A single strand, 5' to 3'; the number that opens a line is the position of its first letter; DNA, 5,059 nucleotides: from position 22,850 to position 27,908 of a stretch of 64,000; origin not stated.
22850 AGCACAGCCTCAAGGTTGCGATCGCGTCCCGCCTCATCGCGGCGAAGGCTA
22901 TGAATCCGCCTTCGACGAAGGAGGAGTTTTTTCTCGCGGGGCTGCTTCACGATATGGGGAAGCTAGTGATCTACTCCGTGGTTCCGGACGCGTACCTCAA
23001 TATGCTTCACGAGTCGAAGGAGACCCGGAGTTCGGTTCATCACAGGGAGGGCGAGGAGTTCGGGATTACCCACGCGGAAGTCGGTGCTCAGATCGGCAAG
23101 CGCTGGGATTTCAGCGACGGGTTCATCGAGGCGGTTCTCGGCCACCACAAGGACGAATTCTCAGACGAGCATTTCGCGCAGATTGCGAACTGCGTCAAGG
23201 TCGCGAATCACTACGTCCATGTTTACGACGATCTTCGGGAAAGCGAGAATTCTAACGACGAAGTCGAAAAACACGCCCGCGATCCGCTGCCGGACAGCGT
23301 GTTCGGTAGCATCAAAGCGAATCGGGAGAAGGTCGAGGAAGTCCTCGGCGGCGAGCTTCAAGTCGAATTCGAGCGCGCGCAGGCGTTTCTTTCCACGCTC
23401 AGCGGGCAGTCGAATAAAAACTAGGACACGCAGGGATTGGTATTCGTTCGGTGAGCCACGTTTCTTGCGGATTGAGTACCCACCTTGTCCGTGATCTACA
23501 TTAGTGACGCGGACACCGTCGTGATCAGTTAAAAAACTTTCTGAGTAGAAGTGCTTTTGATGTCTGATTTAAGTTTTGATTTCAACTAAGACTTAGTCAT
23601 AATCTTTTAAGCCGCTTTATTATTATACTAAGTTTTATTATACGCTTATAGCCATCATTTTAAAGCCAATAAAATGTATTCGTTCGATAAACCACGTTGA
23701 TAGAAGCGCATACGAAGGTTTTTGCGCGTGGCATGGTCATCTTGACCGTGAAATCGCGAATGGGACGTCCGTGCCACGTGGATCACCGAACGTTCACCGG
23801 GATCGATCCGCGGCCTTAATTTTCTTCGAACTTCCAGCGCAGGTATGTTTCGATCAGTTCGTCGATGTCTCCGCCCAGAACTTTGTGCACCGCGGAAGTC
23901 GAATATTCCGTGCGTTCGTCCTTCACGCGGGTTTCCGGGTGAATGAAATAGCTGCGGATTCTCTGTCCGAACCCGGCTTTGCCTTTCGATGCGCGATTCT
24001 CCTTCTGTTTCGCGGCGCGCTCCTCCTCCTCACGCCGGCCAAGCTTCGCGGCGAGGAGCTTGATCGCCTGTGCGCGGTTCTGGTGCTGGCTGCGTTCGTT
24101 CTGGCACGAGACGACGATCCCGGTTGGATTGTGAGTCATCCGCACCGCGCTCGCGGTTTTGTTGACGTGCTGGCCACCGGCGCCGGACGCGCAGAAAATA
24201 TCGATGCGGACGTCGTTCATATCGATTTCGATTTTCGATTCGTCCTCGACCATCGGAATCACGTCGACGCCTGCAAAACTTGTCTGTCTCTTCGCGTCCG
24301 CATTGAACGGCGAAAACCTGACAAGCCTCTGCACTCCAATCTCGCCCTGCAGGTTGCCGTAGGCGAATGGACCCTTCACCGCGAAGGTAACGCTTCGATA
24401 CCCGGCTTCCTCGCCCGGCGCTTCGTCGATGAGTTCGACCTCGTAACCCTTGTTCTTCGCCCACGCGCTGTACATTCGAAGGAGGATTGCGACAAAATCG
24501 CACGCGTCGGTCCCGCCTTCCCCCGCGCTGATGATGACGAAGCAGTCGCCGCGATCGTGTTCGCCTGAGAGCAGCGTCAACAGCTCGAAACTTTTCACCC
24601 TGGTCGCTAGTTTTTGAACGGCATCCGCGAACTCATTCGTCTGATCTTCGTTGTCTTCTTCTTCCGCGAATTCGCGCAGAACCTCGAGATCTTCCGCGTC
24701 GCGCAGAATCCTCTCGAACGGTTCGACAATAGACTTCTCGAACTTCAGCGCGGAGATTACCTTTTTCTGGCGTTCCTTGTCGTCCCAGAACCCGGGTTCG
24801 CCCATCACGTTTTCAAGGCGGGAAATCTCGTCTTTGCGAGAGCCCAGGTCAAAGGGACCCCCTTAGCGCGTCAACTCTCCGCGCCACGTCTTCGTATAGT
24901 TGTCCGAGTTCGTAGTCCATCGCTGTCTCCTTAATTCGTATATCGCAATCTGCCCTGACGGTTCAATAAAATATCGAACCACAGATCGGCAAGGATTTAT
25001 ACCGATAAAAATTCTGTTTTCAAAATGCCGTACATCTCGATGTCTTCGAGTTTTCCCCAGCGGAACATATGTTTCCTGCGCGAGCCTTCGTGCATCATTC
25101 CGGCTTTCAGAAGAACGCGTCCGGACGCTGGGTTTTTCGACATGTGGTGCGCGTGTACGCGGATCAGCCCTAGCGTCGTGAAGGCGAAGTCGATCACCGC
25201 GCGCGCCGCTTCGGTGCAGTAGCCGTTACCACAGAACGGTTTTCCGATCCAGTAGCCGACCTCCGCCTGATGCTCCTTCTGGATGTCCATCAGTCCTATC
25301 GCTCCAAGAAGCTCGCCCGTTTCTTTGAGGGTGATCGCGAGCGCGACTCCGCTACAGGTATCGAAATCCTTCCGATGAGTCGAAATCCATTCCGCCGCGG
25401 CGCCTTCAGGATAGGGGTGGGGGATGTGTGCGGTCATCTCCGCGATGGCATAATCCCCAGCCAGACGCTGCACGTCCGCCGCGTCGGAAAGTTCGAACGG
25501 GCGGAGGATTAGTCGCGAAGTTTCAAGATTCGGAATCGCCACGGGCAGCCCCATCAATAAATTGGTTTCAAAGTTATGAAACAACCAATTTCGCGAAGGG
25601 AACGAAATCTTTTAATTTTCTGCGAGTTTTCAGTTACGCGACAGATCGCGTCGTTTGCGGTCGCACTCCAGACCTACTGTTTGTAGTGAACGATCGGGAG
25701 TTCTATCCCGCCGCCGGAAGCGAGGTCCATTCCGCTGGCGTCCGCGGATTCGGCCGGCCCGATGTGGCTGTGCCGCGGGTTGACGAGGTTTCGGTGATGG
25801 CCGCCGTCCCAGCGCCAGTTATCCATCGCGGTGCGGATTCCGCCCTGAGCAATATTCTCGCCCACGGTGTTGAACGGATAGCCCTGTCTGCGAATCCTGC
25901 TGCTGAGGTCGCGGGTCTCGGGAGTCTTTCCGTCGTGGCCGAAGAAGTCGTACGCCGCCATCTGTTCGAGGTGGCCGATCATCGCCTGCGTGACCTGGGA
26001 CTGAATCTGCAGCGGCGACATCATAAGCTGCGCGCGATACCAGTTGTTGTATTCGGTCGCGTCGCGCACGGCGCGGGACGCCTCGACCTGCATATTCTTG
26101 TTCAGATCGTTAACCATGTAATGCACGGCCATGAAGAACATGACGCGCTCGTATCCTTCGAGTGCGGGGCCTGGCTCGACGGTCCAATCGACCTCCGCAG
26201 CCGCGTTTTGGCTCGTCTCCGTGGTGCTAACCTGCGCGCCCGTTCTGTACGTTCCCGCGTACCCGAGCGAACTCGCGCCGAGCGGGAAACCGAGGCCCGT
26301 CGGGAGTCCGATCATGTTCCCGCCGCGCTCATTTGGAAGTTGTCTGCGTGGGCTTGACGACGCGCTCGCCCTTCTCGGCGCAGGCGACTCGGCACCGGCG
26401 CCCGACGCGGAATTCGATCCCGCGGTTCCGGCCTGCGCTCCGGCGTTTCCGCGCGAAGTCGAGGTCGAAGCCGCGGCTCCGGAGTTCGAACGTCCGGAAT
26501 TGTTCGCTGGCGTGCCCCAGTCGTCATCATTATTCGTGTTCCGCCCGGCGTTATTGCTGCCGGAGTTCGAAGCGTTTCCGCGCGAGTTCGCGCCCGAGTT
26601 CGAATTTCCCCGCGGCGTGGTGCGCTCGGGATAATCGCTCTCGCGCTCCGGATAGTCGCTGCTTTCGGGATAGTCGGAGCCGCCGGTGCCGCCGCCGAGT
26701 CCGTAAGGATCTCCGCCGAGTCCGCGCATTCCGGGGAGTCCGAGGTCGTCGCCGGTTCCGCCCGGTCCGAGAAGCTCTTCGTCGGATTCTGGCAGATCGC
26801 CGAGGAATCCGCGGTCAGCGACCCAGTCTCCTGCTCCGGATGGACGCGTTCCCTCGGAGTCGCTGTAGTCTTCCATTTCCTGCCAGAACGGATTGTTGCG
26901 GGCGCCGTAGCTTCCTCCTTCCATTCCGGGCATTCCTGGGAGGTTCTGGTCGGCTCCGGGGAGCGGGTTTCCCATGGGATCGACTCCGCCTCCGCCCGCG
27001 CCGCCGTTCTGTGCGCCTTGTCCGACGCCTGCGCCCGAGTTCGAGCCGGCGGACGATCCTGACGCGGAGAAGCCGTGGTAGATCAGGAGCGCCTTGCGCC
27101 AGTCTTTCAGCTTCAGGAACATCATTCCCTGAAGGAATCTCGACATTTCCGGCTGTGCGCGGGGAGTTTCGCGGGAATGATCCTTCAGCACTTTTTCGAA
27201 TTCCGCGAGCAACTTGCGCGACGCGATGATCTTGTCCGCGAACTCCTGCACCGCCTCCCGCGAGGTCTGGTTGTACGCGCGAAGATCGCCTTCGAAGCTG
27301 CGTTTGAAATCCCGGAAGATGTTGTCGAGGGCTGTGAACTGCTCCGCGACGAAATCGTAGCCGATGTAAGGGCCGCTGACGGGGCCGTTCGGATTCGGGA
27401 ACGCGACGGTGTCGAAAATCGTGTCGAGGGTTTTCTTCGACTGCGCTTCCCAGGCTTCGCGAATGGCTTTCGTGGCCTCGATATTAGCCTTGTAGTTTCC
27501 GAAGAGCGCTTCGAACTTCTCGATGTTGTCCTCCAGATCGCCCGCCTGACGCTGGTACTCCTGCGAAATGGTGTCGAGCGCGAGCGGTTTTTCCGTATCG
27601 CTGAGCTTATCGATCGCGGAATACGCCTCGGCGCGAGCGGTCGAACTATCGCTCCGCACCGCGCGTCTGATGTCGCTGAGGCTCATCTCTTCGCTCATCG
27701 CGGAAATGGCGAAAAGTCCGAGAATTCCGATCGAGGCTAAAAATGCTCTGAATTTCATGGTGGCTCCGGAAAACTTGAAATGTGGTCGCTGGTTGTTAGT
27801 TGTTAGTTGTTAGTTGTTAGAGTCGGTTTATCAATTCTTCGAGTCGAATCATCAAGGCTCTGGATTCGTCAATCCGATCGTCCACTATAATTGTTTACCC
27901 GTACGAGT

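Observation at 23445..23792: MITE-like insertion: 314-bp AT-rich core flanked by 17-bp inverted repeats between convergent HDOD and prfB genes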

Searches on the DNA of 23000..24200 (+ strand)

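Call 5: search_rna_families(source=window, start=23000, end=24200, threshold=evalue, max_evalue=10, show_alignments=3)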
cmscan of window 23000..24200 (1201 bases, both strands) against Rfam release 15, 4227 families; matches with E-value up to 10: 4.
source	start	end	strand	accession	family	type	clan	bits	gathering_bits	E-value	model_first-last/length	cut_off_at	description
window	23877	23954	+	RF04194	mir-57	Gene; miRNA;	-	16.5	44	2.5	1-84/84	no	mir-57 microRNA precursor family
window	23772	23823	-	RF02699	Avashort_thermometer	Cis-reg; thermoregulator;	-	15.3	88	7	1-59/59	no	Avashort 5' UTR thermometer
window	23136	23234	-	RF01546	TB6Cs1H1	Gene; snRNA; snoRNA; HACA-box;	-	14.2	40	8.6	1-66/66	no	Trypanosomatid snoRNA TB6Cs1H1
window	24033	24103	+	RF00223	IRES_Bip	Cis-reg; IRES;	-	8.6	40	4.6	1-263/263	no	bip internal ribosome entry site (IRES)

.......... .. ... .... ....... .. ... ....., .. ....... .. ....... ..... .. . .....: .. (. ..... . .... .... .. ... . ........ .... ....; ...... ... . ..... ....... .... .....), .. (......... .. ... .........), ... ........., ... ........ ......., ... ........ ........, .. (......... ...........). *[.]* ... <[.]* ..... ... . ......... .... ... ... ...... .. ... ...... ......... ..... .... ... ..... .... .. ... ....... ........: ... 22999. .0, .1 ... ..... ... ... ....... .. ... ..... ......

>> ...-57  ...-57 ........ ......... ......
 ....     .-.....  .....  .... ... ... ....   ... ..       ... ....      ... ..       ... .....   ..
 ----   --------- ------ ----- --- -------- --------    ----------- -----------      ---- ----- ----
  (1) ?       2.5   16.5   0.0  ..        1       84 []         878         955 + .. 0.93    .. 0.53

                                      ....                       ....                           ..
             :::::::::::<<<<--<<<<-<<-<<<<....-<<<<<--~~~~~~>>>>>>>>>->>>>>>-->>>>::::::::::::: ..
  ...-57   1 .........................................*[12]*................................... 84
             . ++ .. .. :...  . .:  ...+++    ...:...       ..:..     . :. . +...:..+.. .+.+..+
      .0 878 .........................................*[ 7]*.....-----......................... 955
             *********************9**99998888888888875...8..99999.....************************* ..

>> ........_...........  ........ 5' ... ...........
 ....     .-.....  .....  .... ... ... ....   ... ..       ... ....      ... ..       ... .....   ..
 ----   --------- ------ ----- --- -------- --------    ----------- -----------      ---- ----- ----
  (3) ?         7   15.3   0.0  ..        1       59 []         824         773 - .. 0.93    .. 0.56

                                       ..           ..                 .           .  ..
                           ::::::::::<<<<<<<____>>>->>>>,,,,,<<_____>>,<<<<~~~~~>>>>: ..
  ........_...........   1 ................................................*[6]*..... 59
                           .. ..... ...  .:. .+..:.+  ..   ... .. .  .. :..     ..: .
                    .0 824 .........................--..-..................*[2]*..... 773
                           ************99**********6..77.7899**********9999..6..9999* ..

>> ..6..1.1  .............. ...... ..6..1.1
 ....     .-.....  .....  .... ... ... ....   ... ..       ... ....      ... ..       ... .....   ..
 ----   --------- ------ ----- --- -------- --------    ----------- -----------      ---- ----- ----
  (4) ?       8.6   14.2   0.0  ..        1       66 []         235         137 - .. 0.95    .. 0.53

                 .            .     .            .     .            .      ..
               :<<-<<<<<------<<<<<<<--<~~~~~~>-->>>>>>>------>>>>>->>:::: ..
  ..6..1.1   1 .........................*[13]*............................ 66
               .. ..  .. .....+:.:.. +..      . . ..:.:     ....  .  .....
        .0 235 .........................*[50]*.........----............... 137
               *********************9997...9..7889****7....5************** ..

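Call 42: search_dna_similar(query=window:23425-23815:+, collection=plasmids, mode=distant, max_evalue=0.01)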
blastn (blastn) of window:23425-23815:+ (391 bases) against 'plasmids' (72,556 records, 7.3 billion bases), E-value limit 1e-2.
No match.

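Call 43: search_dna_similar(query=window:23425-23815:+, collection=phages, mode=distant, max_evalue=0.01)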
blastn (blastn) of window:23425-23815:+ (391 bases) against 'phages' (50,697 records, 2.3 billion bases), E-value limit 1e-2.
No match.

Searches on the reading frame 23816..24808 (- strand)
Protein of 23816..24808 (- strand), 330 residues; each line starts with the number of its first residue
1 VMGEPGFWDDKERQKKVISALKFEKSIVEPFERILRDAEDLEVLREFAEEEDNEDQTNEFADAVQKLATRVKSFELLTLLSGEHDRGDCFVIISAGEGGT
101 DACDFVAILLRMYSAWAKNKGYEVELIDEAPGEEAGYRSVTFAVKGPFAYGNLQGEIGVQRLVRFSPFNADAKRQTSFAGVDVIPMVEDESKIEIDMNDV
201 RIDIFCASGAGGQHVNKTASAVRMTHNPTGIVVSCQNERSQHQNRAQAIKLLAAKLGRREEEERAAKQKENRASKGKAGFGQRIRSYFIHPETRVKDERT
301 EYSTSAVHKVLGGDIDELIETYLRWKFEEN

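Call 13: search_protein_families(library=pfam, proteins=[window:23816-24808:-])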
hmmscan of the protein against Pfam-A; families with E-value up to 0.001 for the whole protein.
window:23816-24808:- (330 aa): 2 families
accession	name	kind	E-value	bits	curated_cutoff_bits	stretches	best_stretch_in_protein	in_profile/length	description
PF03462.23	PCRF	-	5.7e-44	150.7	24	1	2-181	12-194/194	PCRF domain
PF00472.26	RF-1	-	1.6e-39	134.9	35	1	190-299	2-116/116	RF-1 domain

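Call 25: find_homologous_proteins(query=window:23816-24808:-, max_evalue=1e-60)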
Query window:23816-24808:- (330 aa): 7948 proteins with E <= 1e-60 among 8000 candidates; the best 120 are listed.
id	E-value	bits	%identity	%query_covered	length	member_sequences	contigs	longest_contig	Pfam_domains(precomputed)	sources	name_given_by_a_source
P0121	1.3e-215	733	100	100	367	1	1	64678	PF03462.24,PF00472.27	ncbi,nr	ncbi:MAG: peptide chain release factor 2 [Planctomycetes bacterium]|nr:peptide chain release factor 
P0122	8.3e-105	369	52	99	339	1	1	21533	PF03462.24,PF00472.27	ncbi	-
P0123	3.6e-104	367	51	100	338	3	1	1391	PF03462.24,PF00472.27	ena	-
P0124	1.2e-103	365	53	98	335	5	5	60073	PF03462.24,PF00472.27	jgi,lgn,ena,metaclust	metaclust:\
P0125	3.0e-102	360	51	99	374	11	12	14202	PF03462.24,PF00472.27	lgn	-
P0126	6.9e-102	359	51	98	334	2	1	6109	PF03462.24,PF00472.27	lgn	-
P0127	8.0e-102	359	51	98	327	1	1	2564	PF03462.24,PF00472.27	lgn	-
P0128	1.6e-101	358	51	100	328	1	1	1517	PF03462.24,PF00472.27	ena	-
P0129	3.9e-101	357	50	100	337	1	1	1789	PF03462.24,PF00472.27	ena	-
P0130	5.4e-101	356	51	99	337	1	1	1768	PF03462.24,PF00472.27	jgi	jgi:peptide chain release factor 2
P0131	3.3e-100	354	51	98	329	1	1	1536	PF03462.24,PF00472.27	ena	-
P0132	7.2e-100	353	49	98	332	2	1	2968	PF03462.24,PF00472.27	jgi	jgi:peptide chain release factor 2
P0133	8.8e-100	352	51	98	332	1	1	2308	PF03462.24,PF00472.27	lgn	-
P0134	1.3e-99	352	52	98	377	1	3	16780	PF03462.24,PF00472.27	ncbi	-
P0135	2.4e-99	351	51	99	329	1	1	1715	PF03462.24,PF00472.27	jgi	-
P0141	8.5e-99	349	54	98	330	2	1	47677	PF03462.24,PF00472.27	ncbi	-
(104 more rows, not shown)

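Call 26: find_encoding_contigs(protein=P0122, flank=6000, max_places=3)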
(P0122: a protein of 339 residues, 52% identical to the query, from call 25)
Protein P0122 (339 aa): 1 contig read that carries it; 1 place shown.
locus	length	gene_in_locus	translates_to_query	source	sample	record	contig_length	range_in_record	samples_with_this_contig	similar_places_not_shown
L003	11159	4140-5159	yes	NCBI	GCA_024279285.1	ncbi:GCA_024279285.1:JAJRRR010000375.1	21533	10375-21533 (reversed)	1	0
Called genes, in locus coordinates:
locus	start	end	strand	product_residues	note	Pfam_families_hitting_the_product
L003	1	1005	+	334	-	?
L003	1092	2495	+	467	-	PF03486:HI0933_like (faint), PF07992:Pyr_redox_2, PF13454:NAD_binding_9 (faint), PF01266:DAO (faint), PF01593:Amino_oxidase (faint), PF13738:Pyr_redox_3 (weak), PF00070:Pyr_redox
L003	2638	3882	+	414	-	PF00155:Aminotran_1_2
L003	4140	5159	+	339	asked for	PF03462:PCRF, PF00472:RF-1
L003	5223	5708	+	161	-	-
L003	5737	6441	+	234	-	PF02527:GidB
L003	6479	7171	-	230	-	PF03853:YjeF_N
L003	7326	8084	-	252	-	PF01346:FKBP_N, PF00254:FKBP_C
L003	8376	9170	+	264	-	-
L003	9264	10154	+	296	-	PF00701:DHDPS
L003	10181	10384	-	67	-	-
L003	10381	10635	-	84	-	-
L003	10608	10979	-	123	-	-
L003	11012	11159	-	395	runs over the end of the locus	-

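Call 27: find_encoding_contigs(protein=P0121, flank=10000, max_places=3)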
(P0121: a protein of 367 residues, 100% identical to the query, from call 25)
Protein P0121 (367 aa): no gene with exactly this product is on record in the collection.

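Call 64: find_encoding_contigs(protein=P0141, flank=4000, max_places=2)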
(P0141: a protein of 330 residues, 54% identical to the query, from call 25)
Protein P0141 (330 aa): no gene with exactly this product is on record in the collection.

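Call 66: find_encoding_contigs(protein=P0124, flank=4000, max_places=2)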
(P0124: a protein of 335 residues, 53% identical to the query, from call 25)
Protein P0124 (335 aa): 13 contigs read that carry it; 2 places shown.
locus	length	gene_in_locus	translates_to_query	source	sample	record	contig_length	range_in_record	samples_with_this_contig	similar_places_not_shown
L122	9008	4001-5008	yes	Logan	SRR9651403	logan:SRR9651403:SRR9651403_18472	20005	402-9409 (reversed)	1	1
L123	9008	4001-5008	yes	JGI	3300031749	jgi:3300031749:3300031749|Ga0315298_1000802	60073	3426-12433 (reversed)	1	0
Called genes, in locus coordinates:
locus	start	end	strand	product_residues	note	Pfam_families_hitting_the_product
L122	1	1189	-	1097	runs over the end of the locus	PF00873:ACR_tran, PF03176:MMPL (weak), PF02355:SecD_SecF_C (faint)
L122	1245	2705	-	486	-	PF25917:BSH_RND (weak), PF25954:Beta-barrel_RND_2, PF25989:YknX_C (weak)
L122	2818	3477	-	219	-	PF00440:TetR_N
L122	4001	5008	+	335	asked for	PF03462:PCRF, PF00472:RF-1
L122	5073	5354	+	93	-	-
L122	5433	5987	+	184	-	PF08695:Coa1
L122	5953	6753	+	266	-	PF13641:Glyco_tranf_2_3, PF00535:Glycos_transf_2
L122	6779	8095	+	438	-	PF02366:PMT (weak)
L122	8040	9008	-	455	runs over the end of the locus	?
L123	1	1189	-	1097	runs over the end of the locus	PF00873:ACR_tran, PF03176:MMPL (weak), PF02355:SecD_SecF_C (faint)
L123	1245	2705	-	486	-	PF25917:BSH_RND (weak), PF25954:Beta-barrel_RND_2, PF25989:YknX_C (weak)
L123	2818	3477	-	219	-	PF00440:TetR_N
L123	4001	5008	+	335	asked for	PF03462:PCRF, PF00472:RF-1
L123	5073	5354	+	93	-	-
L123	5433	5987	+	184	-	PF08695:Coa1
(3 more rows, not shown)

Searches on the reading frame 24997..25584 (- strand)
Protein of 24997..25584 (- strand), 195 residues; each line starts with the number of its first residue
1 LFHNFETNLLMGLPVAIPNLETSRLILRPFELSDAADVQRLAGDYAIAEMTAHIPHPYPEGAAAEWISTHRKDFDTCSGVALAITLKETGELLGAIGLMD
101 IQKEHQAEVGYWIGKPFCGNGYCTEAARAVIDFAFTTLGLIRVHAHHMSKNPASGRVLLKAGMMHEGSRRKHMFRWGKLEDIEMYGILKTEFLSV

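Call 13: search_protein_families(library=pfam, proteins=[window:24997-25584:-])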
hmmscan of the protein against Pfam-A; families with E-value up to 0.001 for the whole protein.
window:24997-25584:- (195 aa): 2 families
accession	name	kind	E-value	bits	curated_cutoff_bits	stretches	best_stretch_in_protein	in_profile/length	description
PF13302.13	Acetyltransf_3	-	1.3e-35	123.6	25.4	1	24-163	1-137/138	Acetyltransferase (GNAT) domain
PF00583.31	Acetyltransf_1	-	1e-07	32.6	20.7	1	66-162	20-115/116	Acetyltransferase (GNAT) family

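Call 44: find_homologous_proteins(query=window:24997-25584:-, max_evalue=1e-25)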
Query window:24997-25584:- (195 aa): 4140 proteins with E <= 1e-25 among 4908 candidates; the best 120 are listed.
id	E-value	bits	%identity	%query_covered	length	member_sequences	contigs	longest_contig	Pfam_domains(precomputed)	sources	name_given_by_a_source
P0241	3.5e-121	420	100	95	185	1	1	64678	PF13302.14,PF00583.32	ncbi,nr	ncbi:MAG: GNAT family N-acetyltransferase [Planctomycetes bacterium]|nr:GNAT family N-acetyltransfer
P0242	9.3e-73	262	66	91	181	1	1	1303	PF13302.14,PF00583.32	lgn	-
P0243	3.0e-72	261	65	91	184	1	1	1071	PF13302.14,PF00583.32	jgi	jgi:RimJ/RimL family protein N-acetyltransferase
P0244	2.3e-71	258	64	90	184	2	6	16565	PF13302.14,PF00583.32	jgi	jgi:ribosomal-protein-alanine N-acetyltransferase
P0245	7.9e-71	256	64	90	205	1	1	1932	PF13302.14,PF00583.32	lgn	-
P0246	6.2e-69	250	63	90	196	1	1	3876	PF13420.14,PF13302.14,PF00583.32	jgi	jgi:[ribosomal protein S5]-alanine N-acetyltransferase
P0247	7.4e-69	250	63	90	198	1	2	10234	PF13302.14,PF00583.32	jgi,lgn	jgi:RimJ/RimL family protein N-acetyltransferase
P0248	1.3e-68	249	63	90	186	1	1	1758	PF13302.14,PF00583.32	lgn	-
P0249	1.4e-68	249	61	90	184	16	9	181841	PF13302.14,PF00583.32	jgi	jgi:[ribosomal protein S5]-alanine N-acetyltransferase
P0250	1.6e-68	249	64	89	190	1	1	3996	PF13302.14,PF00583.32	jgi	jgi:ribosomal-protein-alanine N-acetyltransferase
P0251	1.8e-68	248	64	91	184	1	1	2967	PF13420.14,PF13302.14,PF00583.32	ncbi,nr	ncbi:GNAT family N-acetyltransferase [candidate division KSB1 bacterium]|nr:GNAT family N-acetyltran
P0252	1.8e-68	248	63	90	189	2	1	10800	PF13302.14,PF00583.32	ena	-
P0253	2.5e-68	248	61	90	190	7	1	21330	PF13302.14,PF00583.32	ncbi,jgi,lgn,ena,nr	ncbi:MAG TPA: GNAT family N-acetyltransferase [bacterium]|nr:GNAT family N-acetyltransferase [bacter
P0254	3.3e-68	248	62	90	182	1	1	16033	PF13302.14,PF00583.32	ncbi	-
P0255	4.0e-68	247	62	91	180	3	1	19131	PF13302.14,PF00583.32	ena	-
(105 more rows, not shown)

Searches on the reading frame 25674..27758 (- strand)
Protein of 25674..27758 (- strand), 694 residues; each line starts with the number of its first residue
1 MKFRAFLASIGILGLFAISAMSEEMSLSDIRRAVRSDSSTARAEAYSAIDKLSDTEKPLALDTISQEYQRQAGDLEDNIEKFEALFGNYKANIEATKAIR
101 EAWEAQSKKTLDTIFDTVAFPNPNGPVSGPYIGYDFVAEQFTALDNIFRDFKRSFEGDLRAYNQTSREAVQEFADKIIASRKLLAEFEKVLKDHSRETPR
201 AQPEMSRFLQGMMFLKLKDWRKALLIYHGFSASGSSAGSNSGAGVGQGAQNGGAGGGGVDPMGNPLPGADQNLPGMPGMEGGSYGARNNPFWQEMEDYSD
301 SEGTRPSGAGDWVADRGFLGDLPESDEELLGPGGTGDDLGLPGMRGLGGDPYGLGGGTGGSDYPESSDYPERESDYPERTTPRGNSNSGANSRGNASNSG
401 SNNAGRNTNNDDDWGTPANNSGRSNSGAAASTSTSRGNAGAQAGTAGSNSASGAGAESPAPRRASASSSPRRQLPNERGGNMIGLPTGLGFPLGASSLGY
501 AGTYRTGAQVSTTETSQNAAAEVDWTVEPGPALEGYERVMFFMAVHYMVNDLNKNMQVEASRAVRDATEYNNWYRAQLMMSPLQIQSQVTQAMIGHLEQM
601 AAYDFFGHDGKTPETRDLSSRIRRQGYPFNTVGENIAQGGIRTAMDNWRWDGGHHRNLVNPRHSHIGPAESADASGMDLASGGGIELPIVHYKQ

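Call 13: search_protein_families(library=pfam, proteins=[window:25674-27758:-])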
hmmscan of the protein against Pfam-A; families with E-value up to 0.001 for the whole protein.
window:25674-27758:- (694 aa): 1 family
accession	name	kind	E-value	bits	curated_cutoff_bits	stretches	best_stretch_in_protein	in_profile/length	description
PF00188.32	CAP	-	4.3e-08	34.5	21.1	1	569-669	2-101/117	Cysteine-rich secretory protein family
